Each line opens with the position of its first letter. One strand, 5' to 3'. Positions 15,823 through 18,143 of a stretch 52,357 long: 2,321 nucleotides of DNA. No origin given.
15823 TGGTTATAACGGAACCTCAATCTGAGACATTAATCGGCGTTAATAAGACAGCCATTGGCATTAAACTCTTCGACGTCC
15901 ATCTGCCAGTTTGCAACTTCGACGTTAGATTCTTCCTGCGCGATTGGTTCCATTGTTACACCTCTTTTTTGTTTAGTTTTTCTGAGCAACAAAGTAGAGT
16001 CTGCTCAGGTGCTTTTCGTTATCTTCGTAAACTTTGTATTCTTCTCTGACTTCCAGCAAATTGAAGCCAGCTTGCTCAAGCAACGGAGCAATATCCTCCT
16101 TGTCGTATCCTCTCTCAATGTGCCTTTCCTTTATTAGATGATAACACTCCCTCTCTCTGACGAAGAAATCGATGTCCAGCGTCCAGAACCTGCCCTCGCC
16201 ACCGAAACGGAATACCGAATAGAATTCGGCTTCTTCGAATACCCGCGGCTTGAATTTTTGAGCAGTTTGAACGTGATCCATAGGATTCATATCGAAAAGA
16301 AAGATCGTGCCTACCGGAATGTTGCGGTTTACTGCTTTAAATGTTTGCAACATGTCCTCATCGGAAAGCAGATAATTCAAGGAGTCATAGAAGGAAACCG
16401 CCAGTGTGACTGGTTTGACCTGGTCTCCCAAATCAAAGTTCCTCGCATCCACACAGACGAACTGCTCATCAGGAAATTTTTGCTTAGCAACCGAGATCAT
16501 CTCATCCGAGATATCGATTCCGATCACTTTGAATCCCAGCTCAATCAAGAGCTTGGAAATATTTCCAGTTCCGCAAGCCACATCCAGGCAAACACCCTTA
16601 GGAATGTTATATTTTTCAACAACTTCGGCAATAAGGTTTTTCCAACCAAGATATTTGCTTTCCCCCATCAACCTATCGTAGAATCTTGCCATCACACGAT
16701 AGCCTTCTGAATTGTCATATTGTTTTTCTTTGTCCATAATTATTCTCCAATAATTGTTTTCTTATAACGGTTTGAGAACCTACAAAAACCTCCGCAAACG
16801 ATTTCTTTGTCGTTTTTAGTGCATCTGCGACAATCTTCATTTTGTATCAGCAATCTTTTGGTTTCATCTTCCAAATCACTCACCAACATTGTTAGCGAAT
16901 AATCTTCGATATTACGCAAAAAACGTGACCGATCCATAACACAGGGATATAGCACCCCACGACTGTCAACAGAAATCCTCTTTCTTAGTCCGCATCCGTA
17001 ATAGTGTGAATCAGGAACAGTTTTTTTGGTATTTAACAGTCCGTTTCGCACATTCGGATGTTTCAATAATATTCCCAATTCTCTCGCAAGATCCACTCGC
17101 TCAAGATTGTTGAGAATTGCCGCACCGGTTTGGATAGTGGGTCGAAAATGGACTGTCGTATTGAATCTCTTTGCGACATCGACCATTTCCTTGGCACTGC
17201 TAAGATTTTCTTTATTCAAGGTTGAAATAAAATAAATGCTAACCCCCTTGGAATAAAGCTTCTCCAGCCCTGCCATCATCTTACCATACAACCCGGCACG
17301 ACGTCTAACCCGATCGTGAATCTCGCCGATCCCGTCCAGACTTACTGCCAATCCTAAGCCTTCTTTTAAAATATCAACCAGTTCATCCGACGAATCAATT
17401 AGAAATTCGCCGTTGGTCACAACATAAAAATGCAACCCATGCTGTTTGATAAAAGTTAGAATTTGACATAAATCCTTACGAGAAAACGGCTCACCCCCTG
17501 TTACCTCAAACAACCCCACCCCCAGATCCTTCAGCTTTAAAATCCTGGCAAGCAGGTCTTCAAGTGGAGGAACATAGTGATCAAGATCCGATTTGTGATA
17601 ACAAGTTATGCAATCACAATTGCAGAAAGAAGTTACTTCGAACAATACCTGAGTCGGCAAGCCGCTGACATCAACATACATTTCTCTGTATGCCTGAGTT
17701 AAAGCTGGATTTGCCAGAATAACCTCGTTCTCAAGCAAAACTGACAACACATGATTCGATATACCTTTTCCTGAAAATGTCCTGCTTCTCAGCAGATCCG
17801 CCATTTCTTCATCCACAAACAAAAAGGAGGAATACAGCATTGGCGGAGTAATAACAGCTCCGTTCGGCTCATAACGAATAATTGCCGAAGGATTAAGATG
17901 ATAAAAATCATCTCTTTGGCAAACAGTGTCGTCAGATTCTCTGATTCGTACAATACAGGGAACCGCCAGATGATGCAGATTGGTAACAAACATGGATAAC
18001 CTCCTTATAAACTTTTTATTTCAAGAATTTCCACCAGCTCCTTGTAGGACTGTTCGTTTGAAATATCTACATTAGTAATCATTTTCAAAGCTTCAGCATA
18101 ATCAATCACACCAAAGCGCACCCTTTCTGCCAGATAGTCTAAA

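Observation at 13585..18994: Seven-gene RiPP-like operon with three radical-SAM/SPASM enzymes, a PP-loop ATPase and a methyltransferase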

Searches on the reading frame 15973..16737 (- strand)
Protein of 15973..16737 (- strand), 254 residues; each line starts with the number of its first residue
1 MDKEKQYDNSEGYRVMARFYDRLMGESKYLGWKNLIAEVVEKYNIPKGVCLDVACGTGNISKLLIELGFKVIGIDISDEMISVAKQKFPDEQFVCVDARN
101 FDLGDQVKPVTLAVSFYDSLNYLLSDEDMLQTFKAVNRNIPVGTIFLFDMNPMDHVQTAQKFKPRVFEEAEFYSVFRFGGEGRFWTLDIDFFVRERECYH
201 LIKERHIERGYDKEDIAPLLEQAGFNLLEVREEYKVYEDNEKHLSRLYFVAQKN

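Call 3: search_protein_families(library=pfam, proteins=[window:15973-16737:-], max_evalue=0.01)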
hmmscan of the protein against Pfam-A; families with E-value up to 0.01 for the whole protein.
window:15973-16737:- (254 aa): 11 families
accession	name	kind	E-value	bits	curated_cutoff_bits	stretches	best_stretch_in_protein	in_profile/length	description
PF13649.12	Methyltransf_25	-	2.7e-14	54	27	1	51-138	2-91/97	Methyltransferase domain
PF08241.18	Methyltransf_11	-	4.2e-11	43.8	21.2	1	51-138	1-85/95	Methyltransferase domain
PF13847.12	Methyltransf_31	-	3.1e-10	40.3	27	1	49-175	6-140/145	Methyltransferase domain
PF08242.18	Methyltransf_12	-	9.2e-10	39.6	30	1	51-138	1-90/98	Methyltransferase domain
PF13489.12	Methyltransf_23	-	1.2e-09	38.6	27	1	34-229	11-163/164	Methyltransferase domain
PF01209.24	Ubie_methyltran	-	2.8e-07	30.6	20.1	1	31-96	34-100/233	ubiE/COQ5 methyltransferase family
PF01728.25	FtsJ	-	1.9e-05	25.1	24.1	1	37-113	10-95/181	FtsJ-like methyltransferase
PF01555.25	N6_N4_Mtase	-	7.2e-05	23.3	26.7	1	34-85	169-220/221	DNA methylase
PF02353.26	CMAS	-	0.0022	17.8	27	1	39-93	54-110/273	Mycolic acid cyclopropane synthetase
PF03848.20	TehB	-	0.0037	17.1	20.4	1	37-104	20-88/193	Tellurite resistance protein TehB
PF15592.11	Imm41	-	0.0039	17.6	26.9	0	15-79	14-79/112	Immunity protein 41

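Call 4: search_protein_families(library=ncbifam, proteins=[window:15973-16737:-], max_evalue=0.01)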
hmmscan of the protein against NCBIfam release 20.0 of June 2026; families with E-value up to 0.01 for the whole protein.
window:15973-16737:- (254 aa): 27 families (the best 25 are shown)
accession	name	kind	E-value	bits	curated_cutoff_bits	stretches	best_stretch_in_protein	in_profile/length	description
NF043040.1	corrin_prot_MT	hypoth_equivalog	1.7e-11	44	180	1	18-92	13-87/216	corrinoid protein-associated methyltransferase CpaM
NF041820.1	daptide_MTase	equivalog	5.2e-11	42.5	175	1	17-160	12-154/243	daptide-type RiPP biosynthesis methyltransferase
TIGR01934.1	MenG_MenH_UbiE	subfamily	8.4e-11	41.6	158.35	1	31-107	26-106/223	ubiquinone/menaquinone biosynthesis methyltransferase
NF001244.0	PRK00216.1-5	equivalog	9.5e-10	38.2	216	1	32-105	36-116/236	bifunctional demethylmenaquinone methyltransferase/2-methoxy-6-polyprenyl-1,4-benzoquinol methylase UbiE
TIGR02072.1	BioC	equivalog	9.8e-10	38.6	184.95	1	34-115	22-103/244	malonyl-ACP O-methyltransferase BioC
NF002463.0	PRK01683.1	equivalog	1.6e-08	34.5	297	1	34-103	22-90/258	trans-aconitate 2-methyltransferase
TIGR02021.1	BchM-ChlM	equivalog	3.9e-08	33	158.9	1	47-93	54-101/218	magnesium protoporphyrin IX methyltransferase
NF045667.1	MTase_DVU1556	equivalog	1.1e-07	31.5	155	1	40-107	15-84/213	DVU_1556 family methyltransferase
TIGR01983.1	UbiG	equivalog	2.6e-07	30.2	102.95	1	44-94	47-97/228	bifunctional 2-polyprenyl-6-hydroxyphenol methylase/3-demethylubiquinol 3-O-methyltransferase UbiG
NF001242.0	PRK00216.1-3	equivalog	2.2e-06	27.3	351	1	15-92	36-119/258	bifunctional demethylmenaquinone methyltransferase/2-methoxy-6-polyprenyl-1,4-benzoquinol methylase UbiE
NF001243.0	PRK00216.1-4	equivalog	2.7e-06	26.9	235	1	17-96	17-100/237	demethylmenaquinone methyltransferase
NF008264.0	PRK11036.1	equivalog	3.8e-06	26.6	366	1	32-138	31-140/261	tRNA uridine 5-oxyacetic acid(34) methyltransferase CmoM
NF045882.1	PLipidMtase_Leg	equivalog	5.7e-06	26.3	390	1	13-92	10-87/207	phospholipid N-methyltransferase PmtA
NF001241.0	PRK00216.1-2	equivalog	1.1e-05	25.2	327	1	29-108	36-113/231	demethylmenaquinone methyltransferase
TIGR02752.1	MenG_heptapren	equivalog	1.1e-05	25.1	419.85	1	20-96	18-98/231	demethylmenaquinone methyltransferase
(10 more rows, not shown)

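Call 8: search_protein_families(library=padloc, proteins=[window:15973-16737:-], max_evalue=0.01)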
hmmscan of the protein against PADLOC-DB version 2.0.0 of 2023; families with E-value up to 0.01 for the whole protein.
window:15973-16737:- (254 aa): 4 families
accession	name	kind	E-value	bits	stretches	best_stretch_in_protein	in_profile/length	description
PDLC04134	mad2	-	1.2e-15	55.4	1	28-179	272-426/492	mads_2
PDLC03354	MTase_II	-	0.00025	18.2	1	35-129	329-412/425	Type II methyltransferase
PDLC03353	MTase_II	-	0.00062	17.4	1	35-88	197-250/260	Type II methyltransferase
PDLC03311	MTase_II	-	0.005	13.6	1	49-89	44-84/464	Type II methyltransferase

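Call 9: search_protein_families(library=phrogs, proteins=[window:15973-16737:-], max_evalue=0.01)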
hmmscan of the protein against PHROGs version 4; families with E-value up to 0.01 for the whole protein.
window:15973-16737:- (254 aa): 4 families
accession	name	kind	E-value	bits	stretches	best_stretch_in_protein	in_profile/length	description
phrog_28702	-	unknown function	2.3e-12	48.3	1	13-173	7-164/247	-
phrog_4752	-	other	2.5e-07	31.2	1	28-116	33-128/241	tRNA methyltransferase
phrog_11787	-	other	0.0051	16.7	1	46-87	310-351/458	DNA methyltransferase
phrog_799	-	other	0.0066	16.7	1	39-78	225-264/458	DNA methyltransferase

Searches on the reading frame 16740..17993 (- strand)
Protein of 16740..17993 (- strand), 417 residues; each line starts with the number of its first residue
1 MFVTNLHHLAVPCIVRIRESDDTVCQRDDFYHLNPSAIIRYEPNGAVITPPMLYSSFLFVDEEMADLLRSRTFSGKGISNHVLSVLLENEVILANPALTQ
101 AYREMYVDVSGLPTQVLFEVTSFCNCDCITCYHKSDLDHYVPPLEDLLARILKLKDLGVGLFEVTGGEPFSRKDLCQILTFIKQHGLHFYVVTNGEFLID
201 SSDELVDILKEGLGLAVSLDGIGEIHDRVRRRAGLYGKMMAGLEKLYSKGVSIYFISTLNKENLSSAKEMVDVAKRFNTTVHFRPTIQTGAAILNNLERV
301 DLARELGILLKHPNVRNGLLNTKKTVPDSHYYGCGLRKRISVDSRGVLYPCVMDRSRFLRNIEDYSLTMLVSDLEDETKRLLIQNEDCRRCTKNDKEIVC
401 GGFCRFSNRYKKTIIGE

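Call 3: search_protein_families(library=pfam, proteins=[window:16740-17993:-], max_evalue=0.01)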
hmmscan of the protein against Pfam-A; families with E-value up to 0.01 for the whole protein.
window:16740-17993:- (417 aa): 1 family
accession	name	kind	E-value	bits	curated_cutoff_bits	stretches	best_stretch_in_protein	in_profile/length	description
PF04055.27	Radical_SAM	-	5.6e-18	66.1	29.5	1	119-272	2-164/166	Radical SAM superfamily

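Call 4: search_protein_families(library=ncbifam, proteins=[window:16740-17993:-], max_evalue=0.01)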
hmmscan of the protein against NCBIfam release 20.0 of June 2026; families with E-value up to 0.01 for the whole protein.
window:16740-17993:- (417 aa): 56 families (the best 25 are shown)
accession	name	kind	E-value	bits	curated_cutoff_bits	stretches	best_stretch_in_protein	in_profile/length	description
TIGR04054.1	rSAM_NirJ1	equivalog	3.4e-21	75.3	650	1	106-278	28-201/387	putative heme d1 biosynthesis radical SAM protein NirJ1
NF045574.1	sacti_mat_StsB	exception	1.1e-18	67.4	625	1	114-406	96-397/466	StsB family radical SAM/SPASM domain sactipeptide maturase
TIGR04545.1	rSAM_ahbD_hemeb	equivalog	1.6e-18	67.2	500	1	116-283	2-172/339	heme b synthase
TIGR04051.1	rSAM_NirJ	equivalog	3.4e-18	65.7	515.45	1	116-275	4-164/354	heme d1 biosynthesis radical SAM protein NirJ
TIGR04546.1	rSAM_ahbC_deAc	equivalog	4.4e-18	65.2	650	1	116-276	41-202/390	12,18-didecarboxysiroheme deacetylase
TIGR03961.1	rSAM_PTO1314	hypoth_equivalog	5.2e-17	62.1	306.05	1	122-284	31-188/332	PTO1314 family radical SAM protein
TIGR04251.1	SCM_rSAM_ScmF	equivalog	3.8e-16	59.4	400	1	115-279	5-174/353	SynChlorMet cassette radical SAM/SPASM protein ScmF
TIGR04347.1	pseudo_SAM_Halo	equivalog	2.2e-15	56.8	525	1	116-274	40-199/390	TIGR04347 family pseudo-SAM/SPASM protein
TIGR04053.2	TIGR04053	equivalog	5.6e-15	55.5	395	1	108-281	2-180/366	TIGR04053 family radical SAM/SPASM domain-containing protein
TIGR04250.1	SCM_rSAM_ScmE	equivalog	4.4e-14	52.1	400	1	113-270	2-161/358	SynChlorMet cassette radical SAM/SPASM protein ScmE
TIGR04466.1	rSAM_BlsE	equivalog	6e-14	52.2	400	1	120-257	9-145/327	cytosylglucuronate decarboxylase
TIGR02668.1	moaA_archaeal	equivalog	6.9e-14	51.5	325.25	1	117-279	13-179/303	GTP 3',8-cyclase MoaA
TIGR04317.1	W_rSAM_matur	equivalog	8.8e-14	51.4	380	1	115-277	5-174/349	tungsten cofactor oxidoreductase radical SAM maturase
TIGR03913.1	rad_SAM_trio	equivalog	1.2e-13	50.3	591.75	1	112-293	17-195/477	GDL motif peptide-associated radical SAM/SPASM maturase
NF045646.2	rSAM_Se_TrsS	equivalog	1.8e-13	49.9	490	1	115-290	87-270/441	radical SAM (seleno)protein TrsS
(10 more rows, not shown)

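Call 8: search_protein_families(library=padloc, proteins=[window:16740-17993:-], max_evalue=0.01)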
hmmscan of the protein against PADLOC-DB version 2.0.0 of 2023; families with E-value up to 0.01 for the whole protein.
window:16740-17993:- (417 aa): 3 families
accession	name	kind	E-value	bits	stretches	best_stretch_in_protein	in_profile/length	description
PDLC02903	pVip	-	1.7e-11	42.1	1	117-224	3-105/257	Viperins not associated with kinases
PDLC02904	pVip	-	2.6e-11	41.5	1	118-265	7-155/262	Viperins associated with kinases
PDLC02905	pVip-kinase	-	0.0017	15.7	1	112-202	181-276/474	Viperin-kinase fusion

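Call 9: search_protein_families(library=phrogs, proteins=[window:16740-17993:-], max_evalue=0.01)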
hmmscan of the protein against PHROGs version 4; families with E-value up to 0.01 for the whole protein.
window:16740-17993:- (417 aa): 6 families
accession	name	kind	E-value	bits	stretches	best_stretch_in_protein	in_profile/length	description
phrog_1802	-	other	7.1e-11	42.6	1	101-391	31-363/556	radical SAM domain-containing protein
phrog_27238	-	other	1.7e-07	31.7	1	117-241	26-151/338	radical SAM domain-containing protein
phrog_15140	-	other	5.6e-07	29.8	1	120-276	93-254/366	radical SAM domain-containing protein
phrog_14086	-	other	1.5e-06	28.9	1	124-234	97-218/353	radical SAM domain-containing protein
phrog_21308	-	other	8e-05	21.9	1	119-352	418-655/735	radical SAM domain-containing protein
phrog_16999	-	other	0.0034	18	1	113-199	10-97/288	Fe-S oxidoreductase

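Call 61: search_solved_structures(query=window:16740-17993:-, max_evalue=0.001)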
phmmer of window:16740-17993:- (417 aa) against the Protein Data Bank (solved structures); distinct sequences matched with E-value up to 0.001: 13.
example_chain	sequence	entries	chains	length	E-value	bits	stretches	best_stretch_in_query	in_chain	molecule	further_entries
7vob_C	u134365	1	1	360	9.7e-11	44.7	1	119-260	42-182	Cytosylglucuronate decarboxylase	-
7voc_C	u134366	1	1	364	9.9e-11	44.7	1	119-260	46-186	Cytosylglucuronate decarboxylase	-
6efn_A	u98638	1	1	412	2.3e-10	43.5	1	110-276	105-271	Sporulation killing factor maturation protein SkfB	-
6c8v_A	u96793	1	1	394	7.2e-06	28.7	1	103-278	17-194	Coenzyme PQQ synthesis protein E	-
9dgw_A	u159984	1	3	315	3.5e-05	26.4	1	109-200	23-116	Radical SAM core domain-containing protein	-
9dfw_A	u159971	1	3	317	3.7e-05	26.4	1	109-200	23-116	Radical SAM core domain-containing protein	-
5vsl_A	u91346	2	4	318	6.3e-05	25.6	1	112-197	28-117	Radical S-adenosyl methionine domain-containing protein 2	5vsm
6b4c_A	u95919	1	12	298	6.9e-05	25.5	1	111-200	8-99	Viperin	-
7n7i_A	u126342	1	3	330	7.5e-05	25.3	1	111-200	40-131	Viperin-like enzyme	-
6q2p_A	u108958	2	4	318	9.5e-05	25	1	112-197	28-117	Radical S-adenosyl methionine domain-containing protein 2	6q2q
2fb2_A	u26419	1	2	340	0.00011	24.7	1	108-224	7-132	Molybdenum cofactor biosynthesis protein A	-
1tv7_A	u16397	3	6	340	0.00013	24.5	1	108-224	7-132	Molybdenum cofactor biosynthesis protein A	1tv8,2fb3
5v1q_A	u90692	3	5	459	0.00048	22.7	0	108-206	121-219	Radical SAM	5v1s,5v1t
